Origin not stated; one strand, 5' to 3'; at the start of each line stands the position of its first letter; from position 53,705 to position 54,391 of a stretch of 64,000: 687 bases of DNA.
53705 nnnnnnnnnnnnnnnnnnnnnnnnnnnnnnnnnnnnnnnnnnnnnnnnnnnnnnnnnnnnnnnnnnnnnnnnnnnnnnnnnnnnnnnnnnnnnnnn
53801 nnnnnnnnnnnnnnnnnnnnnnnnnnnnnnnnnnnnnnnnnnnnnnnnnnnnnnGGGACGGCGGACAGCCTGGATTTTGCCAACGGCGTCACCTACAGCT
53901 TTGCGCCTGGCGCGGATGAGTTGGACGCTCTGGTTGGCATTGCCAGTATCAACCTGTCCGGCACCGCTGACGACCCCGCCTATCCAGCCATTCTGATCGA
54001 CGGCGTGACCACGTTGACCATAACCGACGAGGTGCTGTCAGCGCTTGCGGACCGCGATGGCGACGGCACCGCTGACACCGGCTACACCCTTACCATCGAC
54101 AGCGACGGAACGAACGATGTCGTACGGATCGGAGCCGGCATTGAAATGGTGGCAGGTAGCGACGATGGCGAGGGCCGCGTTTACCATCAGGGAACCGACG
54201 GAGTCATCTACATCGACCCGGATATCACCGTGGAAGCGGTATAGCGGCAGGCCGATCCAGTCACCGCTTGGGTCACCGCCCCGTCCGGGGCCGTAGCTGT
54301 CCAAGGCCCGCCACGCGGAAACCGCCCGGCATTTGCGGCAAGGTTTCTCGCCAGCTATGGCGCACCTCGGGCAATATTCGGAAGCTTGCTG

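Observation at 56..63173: Dispersed seven-member family of giant polyacidic proteins with shared N- and C-terminal cassettes and unrelated hypervariable cores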

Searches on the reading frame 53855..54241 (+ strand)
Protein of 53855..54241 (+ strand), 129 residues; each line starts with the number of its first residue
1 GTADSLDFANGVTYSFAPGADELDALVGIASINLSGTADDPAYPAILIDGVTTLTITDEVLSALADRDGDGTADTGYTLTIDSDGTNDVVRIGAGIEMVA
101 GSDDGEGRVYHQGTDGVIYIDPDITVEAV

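Call 13: search_protein_families(library=ncbifam, proteins=[window:53855-54241:+], max_evalue=10)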
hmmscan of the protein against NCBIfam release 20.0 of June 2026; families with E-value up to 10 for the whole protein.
seq(129 aa): 0 families

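Call 38: search_protein_representatives(alignment_id=A4)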
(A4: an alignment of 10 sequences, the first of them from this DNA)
Query: 10 sequences, 98 profile positions. Proteins with E-value up to 0.001 (for the whole library): 148; up to 1e-10: 29; up to 1e-30: 8. The best 148 are listed.
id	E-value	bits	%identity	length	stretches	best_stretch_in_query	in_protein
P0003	1.2e-75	266.3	-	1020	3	1-97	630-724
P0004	5.3e-74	261.0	-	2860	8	4-96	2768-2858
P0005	1.1e-48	179.9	-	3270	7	2-96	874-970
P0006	2.9e-44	165.6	-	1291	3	3-95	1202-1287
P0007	5.3e-44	164.8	-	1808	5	2-97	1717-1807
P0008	9.4e-37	141.5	-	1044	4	2-93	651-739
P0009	3.0e-31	123.9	-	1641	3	5-97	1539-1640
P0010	4.0e-31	123.5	-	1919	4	3-95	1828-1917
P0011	1.9e-30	121.4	-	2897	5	12-96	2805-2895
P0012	8.2e-29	116.1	-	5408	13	5-96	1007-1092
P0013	4.4e-26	107.3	-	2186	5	5-96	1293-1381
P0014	1.6e-23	99.2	-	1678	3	5-95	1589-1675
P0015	6.8e-23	97.1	-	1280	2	2-97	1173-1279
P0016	2.0e-22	95.6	-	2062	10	7-96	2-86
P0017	5.1e-21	91.1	-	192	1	2-97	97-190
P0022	1.8e-15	73.3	-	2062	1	5-97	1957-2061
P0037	8.9e-10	55.0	-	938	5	6-95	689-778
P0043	8.4e-09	51.9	-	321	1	13-98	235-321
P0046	3.2e-08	50.0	-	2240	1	2-96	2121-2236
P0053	2.0e-07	47.5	-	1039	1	2-94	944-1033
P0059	6.7e-07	45.8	-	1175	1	7-94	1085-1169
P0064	1.6e-06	44.6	-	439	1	8-96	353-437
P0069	3.4e-06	43.5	-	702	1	5-96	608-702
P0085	2.0e-05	41.1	-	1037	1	3-96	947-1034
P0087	2.5e-05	40.8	-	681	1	4-96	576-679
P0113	1.4e-04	38.4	-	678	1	6-96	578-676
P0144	8.5e-04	35.9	-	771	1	14-97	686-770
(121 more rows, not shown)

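Call 39: predict_structure(alignment_id=A4)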
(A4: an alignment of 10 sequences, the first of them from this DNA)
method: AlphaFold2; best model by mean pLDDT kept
length: 109 residues; sequences in the alignment: 10
mean_pLDDT: 85.5   pTM: 0.77
mean pLDDT of the five models: 85.5, 85.1, 84.9, 83.4, 82.7
residues with pLDDT >= 90: 57; 70-90: 32; 50-70: 20; < 50: 0
segments of 3 or more residues with pLDDT < 50: none
pLDDT, mean of each block of 10 residues (from residue 1): 73 74 63 89 90 91 88 94 90 95 93
secondary structure, 60 per line:
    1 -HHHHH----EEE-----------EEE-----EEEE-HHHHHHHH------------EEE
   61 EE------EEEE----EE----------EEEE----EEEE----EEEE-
elements in order: H2-6 E11-13 E25-27 E33-36 H38-45 E58-62 E69-72 E89-92 E97-100 E105-108

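Call 44: fold_search(model_id=the predicted structure, library=pdb)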
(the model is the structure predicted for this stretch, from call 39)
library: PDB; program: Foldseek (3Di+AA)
matches with E <= 10: 160; with E <= 0.001: 0
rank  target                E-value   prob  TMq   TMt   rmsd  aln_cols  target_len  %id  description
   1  5tj9_C                4.4e-01  0.16  0.32  0.11   8.2       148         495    9  2.6 Angstrom Crystal Structure of S-adenosylhomocysteinase from Cryptosporidium parvum in Complex with Aristeromycin a (released 2016-10-19)
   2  1v8b_A                4.6e-01  0.15  0.32  0.11   8.3       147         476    8  Crystal structure of a hydrolase (released 2004-10-26)
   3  4w8f_A                7.1e-01  0.08  0.25  0.02  11.7       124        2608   12  Crystal structure of the dynein motor domain in the AMPPNP-bound state (released 2014-11-12)
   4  5t61_C                1.4e+00  0.08  0.29  0.15   8.0       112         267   14  TUNGSTEN-CONTAINING FORMYLMETHANOFURAN DEHYDROGENASE FROM METHANOTHERMOBACTER WOLFEII, TRICLINIC FORM AT 2.55 A (released 2016-10-19)
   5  3h9u_D                1.5e+00  0.08  0.31  0.11   8.9       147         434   10  S-adenosyl homocysteine hydrolase (SAHH) from Trypanosoma brucei (released 2009-09-29)
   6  6sc2_B                1.5e+00  0.04  0.23  0.01  11.4       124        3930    9  Structure of the dynein-2 complex; IFT-train bound model (released 2019-09-04)
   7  5v96_A                1.6e+00  0.09  0.32  0.11   8.7       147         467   10  Crystal Structure of S-adenosyl-l-homocysteine Hydrolase from Naegleria fowleri with bound NAD and Adenosine (released 2017-05-10)
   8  9y6s_9Q               1.6e+00  0.03  0.19  0.01  13.6       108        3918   13  96-nm repeat of the Leishmania tarentolae doublet microtubule (released 2025-12-17)
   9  9dh7                  1.6e+00  0.02  0.20  0.02  14.3       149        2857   10  State-4 of the motor domain from full-length human dynein-1 in 5mM AMPPNP with 5mM Mg2+ (released 2025-04-23)
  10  6rla_A                1.8e+00  0.03  0.23  0.02  11.4       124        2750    9  Structure of the dynein-2 complex; motor domains (released 2019-08-28)
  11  6sc2_A                1.8e+00  0.03  0.23  0.01  11.4       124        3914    9  Structure of the dynein-2 complex; IFT-train bound model (released 2019-09-04)
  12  5m67_D                1.9e+00  0.08  0.33  0.11   8.6       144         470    8  Crystal structure of S-adenosyl-L-homocysteine hydrolase from Bradyrhizobium elkanii in complex with adenine and 2'-de (released 2017-05-10)
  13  7moq_B                1.9e+00  0.06  0.29  0.01  11.9       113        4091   12  The structure of the Tetrahymena thermophila outer dynein arm on doublet microtubule (released 2021-07-14)
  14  1xi8_B                2.0e+00  0.03  0.20  0.11  10.1        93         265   16  Molybdenum cofactor biosynthesis protein from Pyrococcus furiosus Pfu-1657500-001 (released 2004-11-30)
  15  5v96_B                2.1e+00  0.08  0.32  0.11   8.7       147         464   10  Crystal Structure of S-adenosyl-l-homocysteine Hydrolase from Naegleria fowleri with bound NAD and Adenosine (released 2017-05-10)
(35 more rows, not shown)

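Call 46: search_protein_families(library=pfam, alignment_id=A5, max_evalue=0.001)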
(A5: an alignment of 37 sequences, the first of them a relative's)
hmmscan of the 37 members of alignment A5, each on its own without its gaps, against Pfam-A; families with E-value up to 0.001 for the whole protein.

A. member 1, P0007 (1808 aa): 0 families

B. families by the number of members that match (of 37 scanned): 18 families
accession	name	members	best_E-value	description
PF01839.29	FG-GAP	17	6.5e-169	FG-GAP repeat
PF13517.12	FG-GAP_3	17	7.4e-48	FG-GAP-like repeat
PF00353.25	HemolysinCabind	14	1.7e-60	RTX calcium-binding nonapeptide repeat (4 copies)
PF22783.1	BapA_N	12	2.4e-13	BapA, prefix-like domain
PF14783.12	BBS2_Mid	4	6.4e-21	Ciliary BBSome complex subunit 2, middle region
PF15907.11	Itfg2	3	8e-07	Integrin-alpha FG-GAP repeat-containing protein 2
PF19077.6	Big_13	2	4.9e-41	Bacterial Ig-like domain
PF17936.7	Big_6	2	2.5e-34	Bacterial Ig domain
PF23743.1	Beta-prop_BBS7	2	1.6e-13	BBS7 beta-propeller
PF13750.12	Big_3_3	2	1.7e-07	Bacterial Ig-like domain (group 3)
PF14312.12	FG-GAP_2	1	5.5e-43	FG-GAP repeat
PF04773.18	FecR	1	2.2e-08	FecR protein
PF16743.10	PliI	1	2.4e-08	Periplasmic lysozyme inhibitor of I-type lysozyme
PF14779.12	BBS1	1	3.1e-05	Ciliary BBSome complex subunit 1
PF00028.23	Cadherin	1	3.2e-05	Cadherin domain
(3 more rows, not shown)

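Call 47: search_protein_families(library=ncbifam, alignment_id=A5, max_evalue=0.001)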
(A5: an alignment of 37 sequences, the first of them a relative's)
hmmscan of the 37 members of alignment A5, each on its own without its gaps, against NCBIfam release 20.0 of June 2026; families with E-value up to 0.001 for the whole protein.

A. member 1, P0007 (1808 aa): 0 families

B. families by the number of members that match (of 37 scanned): 23 families
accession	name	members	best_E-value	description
NF033677.1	biofilm_BapA_N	14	2.3e-15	BapA prefix-like domain-containing protein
NF033943.0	RTX_toxin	13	1.4e-47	RTX family hemolysin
NF050046.1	PueAB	13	2.5e-26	polyurethane esterase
NF035945.1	Zn_serralysin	12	6.1e-45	serralysin family metalloprotease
NF033203.1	entero_EhxA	12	1.1e-36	enterohemolysin EhxA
NF047539.1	XAC2610_fam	12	2.7e-30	XAC2610-related protein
NF053766.1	ZapA_metallo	12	1.5e-29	ZapA family metalloprotease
NF046115.1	Ca_rpt_SMc04171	11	7.6e-31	SMc04171 family calcium-binding repeat protein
NF052454.1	BtaGlycanEglC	10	1.3e-69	endo-1,3-1,4-beta-glycanase EglC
NF051884.1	ProteaseSapA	3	3e-08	protease SapA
NF033510.3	Ca_tandemer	2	4e-91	Ca2+-stabilized repeat-containing adhesin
NF012196.1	Ig_like_ice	2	5.8e-30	Ig-like domain-containing protein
NF040520.1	Ig_like_BLP2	2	1.3e-25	Ig-like repeat protein Blp2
NF033165.1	lipo_LipL45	2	3.8e-09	lipoprotein LipL45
NF052323.1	T9SSA_dep_M6i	2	3.3e-08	T9SS-dependent M6-like inactivated metalloprotease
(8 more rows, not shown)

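Call 63: search_solved_structures(query=A4, max_evalue=1, show_alignments=2)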
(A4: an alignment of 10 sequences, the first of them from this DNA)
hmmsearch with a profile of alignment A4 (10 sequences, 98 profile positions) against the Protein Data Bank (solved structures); distinct sequences matched with E-value up to 1: 3.
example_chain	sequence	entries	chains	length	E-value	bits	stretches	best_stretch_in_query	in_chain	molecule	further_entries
4d8h_A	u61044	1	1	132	0.012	19.3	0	31-68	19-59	de novo protein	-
2uus_A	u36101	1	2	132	0.6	13.8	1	31-77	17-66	HEPARIN-BINDING GROWTH FACTOR 1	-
2j3p_A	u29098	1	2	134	0.62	13.8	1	31-77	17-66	HEPARIN-BINDING GROWTH FACTOR 1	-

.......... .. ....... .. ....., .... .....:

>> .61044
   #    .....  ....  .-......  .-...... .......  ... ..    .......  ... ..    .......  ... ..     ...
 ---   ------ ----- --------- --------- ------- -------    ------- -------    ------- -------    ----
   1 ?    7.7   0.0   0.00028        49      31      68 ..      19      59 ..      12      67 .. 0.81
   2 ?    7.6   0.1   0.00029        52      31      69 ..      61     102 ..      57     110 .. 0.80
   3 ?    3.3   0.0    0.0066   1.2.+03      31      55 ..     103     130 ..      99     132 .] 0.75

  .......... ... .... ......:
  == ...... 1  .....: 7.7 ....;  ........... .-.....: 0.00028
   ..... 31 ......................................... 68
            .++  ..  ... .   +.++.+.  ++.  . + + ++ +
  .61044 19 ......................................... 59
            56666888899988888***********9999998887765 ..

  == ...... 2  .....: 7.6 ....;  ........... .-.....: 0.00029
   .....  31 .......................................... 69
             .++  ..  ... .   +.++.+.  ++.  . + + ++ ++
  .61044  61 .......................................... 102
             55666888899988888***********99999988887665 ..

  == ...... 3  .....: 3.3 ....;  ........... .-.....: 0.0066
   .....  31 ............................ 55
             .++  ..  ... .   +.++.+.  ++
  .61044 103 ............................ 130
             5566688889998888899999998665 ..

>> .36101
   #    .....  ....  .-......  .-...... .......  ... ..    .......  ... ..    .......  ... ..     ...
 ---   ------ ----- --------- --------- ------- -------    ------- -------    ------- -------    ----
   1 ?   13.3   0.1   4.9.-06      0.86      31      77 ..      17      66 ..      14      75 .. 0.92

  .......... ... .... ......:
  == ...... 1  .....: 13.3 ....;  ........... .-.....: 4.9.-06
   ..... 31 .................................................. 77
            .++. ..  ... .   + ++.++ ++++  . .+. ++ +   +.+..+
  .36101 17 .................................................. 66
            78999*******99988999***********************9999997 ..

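Call 87: search_protein_families(library=pfam, proteins=[P0053, P0085, P0059, P0144, P0037, P0010, P0006, P0064, P0087], max_evalue=0.01)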
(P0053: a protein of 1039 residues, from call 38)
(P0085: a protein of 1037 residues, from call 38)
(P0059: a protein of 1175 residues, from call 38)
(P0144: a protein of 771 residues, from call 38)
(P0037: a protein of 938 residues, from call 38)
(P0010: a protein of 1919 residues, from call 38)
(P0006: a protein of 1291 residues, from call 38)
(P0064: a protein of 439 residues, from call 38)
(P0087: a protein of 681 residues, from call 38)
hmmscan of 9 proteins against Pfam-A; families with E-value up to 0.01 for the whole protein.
P0053 (1039 aa): 1 family
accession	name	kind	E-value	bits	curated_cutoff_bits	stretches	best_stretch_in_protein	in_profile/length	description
PF22783.1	BapA_N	-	7.5e-13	48.7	27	1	18-81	17-80/123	BapA, prefix-like domain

P0085 (1037 aa): 2 families
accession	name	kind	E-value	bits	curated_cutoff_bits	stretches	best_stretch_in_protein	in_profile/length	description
PF22783.1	BapA_N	-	2.4e-13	50.3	27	1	6-76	7-77/123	BapA, prefix-like domain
PF05593.20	RHS_repeat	-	0.0011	19.8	22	0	767-802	1-29/38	RHS Repeat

P0059 (1175 aa): 1 family
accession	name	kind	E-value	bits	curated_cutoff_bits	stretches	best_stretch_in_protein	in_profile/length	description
PF22783.1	BapA_N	-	6.5e-13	48.9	27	1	16-89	9-80/123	BapA, prefix-like domain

P0144 (771 aa): 4 families
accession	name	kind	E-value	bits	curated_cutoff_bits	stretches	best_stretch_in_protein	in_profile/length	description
PF17936.7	Big_6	-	1.6e-25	89.6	27.6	4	300-370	5-73/83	Bacterial Ig domain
PF19077.6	Big_13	-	2.6e-20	73.2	27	3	407-481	30-102/102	Bacterial Ig-like domain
PF22783.1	BapA_N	-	4.2e-09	36.6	27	1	30-106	23-100/123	BapA, prefix-like domain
PF13750.12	Big_3_3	-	8.5e-05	22.7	27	0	242-303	2-65/157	Bacterial Ig-like domain (group 3)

P0037 (938 aa): 1 family
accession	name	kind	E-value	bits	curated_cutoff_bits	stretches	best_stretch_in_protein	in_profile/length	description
PF22783.1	BapA_N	-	5.4e-12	45.9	27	1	10-77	5-72/123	BapA, prefix-like domain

P0010 (1919 aa): 1 family
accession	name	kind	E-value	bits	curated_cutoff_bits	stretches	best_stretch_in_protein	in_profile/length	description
PF22783.1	BapA_N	-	2.5e-07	30.8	27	1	22-71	30-80/123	BapA, prefix-like domain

P0006 (1291 aa): 1 family
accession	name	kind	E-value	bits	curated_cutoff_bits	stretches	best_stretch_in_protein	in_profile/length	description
PF22783.1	BapA_N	-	0.0091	16.1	27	0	33-67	36-70/123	BapA, prefix-like domain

P0064 (439 aa): 1 family
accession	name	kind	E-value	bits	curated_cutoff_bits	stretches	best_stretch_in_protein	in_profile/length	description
PF22783.1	BapA_N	-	0.00024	21.2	27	1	28-90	30-92/123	BapA, prefix-like domain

P0087 (681 aa): 1 family
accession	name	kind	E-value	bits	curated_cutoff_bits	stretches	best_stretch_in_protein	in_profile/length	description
PF22783.1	BapA_N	-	0.00022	21.3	27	1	31-80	30-79/123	BapA, prefix-like domain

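Call 93: list_cluster_members(proteins=[P0015, P0022, P0003, P0046, P0008, P0069, P0113, P0064, P0010, P0053])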
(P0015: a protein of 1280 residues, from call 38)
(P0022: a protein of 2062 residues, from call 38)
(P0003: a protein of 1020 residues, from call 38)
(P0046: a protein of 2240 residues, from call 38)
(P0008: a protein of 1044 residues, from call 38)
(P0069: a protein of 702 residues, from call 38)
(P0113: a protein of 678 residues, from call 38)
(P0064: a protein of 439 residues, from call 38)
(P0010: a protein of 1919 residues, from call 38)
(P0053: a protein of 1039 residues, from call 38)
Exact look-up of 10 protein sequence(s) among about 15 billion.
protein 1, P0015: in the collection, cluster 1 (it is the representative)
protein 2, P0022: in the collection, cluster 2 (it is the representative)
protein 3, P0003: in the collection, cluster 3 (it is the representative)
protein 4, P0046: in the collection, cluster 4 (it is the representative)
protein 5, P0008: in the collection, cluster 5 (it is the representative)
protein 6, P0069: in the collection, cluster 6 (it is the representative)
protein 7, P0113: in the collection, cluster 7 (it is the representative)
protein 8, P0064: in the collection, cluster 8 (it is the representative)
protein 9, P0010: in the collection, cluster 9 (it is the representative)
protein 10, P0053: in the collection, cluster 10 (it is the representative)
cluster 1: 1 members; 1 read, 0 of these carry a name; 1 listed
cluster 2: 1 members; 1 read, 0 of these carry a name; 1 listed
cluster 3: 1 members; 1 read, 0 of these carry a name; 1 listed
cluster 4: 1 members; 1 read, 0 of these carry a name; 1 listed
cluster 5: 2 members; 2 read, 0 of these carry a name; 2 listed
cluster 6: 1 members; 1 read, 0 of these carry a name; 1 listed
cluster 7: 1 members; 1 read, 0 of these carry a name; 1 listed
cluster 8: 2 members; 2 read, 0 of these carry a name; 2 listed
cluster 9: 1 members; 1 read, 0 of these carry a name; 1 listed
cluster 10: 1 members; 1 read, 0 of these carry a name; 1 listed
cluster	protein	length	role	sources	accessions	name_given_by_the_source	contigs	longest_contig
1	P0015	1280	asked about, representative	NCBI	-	-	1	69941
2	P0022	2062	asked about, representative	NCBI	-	-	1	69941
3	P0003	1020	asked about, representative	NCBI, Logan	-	-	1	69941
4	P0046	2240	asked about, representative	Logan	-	-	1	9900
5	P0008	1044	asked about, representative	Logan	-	-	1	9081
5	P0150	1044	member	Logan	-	-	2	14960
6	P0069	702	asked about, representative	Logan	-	-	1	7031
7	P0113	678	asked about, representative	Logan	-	-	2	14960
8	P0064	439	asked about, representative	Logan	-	-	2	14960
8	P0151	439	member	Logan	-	-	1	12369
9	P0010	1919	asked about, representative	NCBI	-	-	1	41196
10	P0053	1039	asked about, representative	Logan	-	-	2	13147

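Call 94: find_encoding_contigs(protein=P0113, flank=10000, max_places=3)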
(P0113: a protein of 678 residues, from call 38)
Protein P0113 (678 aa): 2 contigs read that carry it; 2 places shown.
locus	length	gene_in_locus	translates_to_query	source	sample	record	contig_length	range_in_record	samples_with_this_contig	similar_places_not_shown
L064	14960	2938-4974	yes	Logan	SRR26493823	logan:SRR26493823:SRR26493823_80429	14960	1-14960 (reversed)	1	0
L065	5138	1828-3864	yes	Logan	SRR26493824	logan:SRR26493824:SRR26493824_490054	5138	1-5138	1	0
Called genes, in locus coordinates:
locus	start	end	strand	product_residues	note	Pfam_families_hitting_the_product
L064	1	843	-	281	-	?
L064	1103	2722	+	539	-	PF00561:Abhydrolase_1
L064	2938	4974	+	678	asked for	PF22783:BapA_N (faint)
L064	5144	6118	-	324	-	PF13426:PAS_9 (weak), PF00512:HisKA, PF13581:HATPase_c_2 (weak), PF02518:HATPase_c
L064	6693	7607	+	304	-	-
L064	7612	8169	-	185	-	-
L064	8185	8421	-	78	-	PF07750:GcrA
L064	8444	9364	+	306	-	PF01061:ABC2_membrane, PF12698:ABC2_membrane_3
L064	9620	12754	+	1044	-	-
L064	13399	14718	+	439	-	-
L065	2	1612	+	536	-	?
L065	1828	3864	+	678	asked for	PF22783:BapA_N (faint)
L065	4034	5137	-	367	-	?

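Call 95: find_encoding_contigs(protein=P0010, flank=10000, max_places=2)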
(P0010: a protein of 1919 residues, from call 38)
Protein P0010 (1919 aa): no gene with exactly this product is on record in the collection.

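Call 96: find_encoding_contigs(protein=P0053, flank=10000, max_places=2)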
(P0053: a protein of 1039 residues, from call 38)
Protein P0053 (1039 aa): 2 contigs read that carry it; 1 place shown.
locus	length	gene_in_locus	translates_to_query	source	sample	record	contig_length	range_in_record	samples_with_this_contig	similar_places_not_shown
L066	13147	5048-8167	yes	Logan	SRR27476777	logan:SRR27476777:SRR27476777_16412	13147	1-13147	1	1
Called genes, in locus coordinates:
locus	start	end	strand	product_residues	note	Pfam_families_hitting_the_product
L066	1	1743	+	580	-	?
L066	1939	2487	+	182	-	PF06776:IalB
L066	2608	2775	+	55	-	-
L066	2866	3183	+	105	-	-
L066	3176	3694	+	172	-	-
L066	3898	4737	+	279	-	-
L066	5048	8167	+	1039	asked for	PF22783:BapA_N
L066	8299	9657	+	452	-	PF02321:OEP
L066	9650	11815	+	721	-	PF00664:ABC_membrane, PF00005:ABC_tran, PF13304:AAA_21 (faint)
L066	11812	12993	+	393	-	PF25917:BSH_RND (faint), PF25984:BSH_YknX (weak), PF25994:HH_AprE (weak), PF26002:Beta-barrel_AprE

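Call 97: find_encoding_contigs(protein=P0006, flank=10000, max_places=2)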
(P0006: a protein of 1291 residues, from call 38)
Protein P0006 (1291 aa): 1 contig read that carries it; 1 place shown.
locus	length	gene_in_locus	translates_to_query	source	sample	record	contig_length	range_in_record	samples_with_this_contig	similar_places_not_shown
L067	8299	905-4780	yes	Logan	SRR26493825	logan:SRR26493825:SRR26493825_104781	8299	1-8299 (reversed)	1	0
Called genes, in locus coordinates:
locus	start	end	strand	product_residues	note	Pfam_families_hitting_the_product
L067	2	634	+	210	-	?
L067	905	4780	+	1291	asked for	-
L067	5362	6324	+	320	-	PF01073:3Beta_HSD, PF01370:Epimerase, PF02719:Polysacc_synt_2, PF04321:RmlD_sub_bind, PF16363:GDP_Man_Dehyd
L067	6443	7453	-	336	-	PF02423:OCD_Mu_crystall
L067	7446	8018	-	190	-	-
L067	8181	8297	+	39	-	?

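Call 98: find_encoding_contigs(protein=P0043, flank=10000, max_places=2)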
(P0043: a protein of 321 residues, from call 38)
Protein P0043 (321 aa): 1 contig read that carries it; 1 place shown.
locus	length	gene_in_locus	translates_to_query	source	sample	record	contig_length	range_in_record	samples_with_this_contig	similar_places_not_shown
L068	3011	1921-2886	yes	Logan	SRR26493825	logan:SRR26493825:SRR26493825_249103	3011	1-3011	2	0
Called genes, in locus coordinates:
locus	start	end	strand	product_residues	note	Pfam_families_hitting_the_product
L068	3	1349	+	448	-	?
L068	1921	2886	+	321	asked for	-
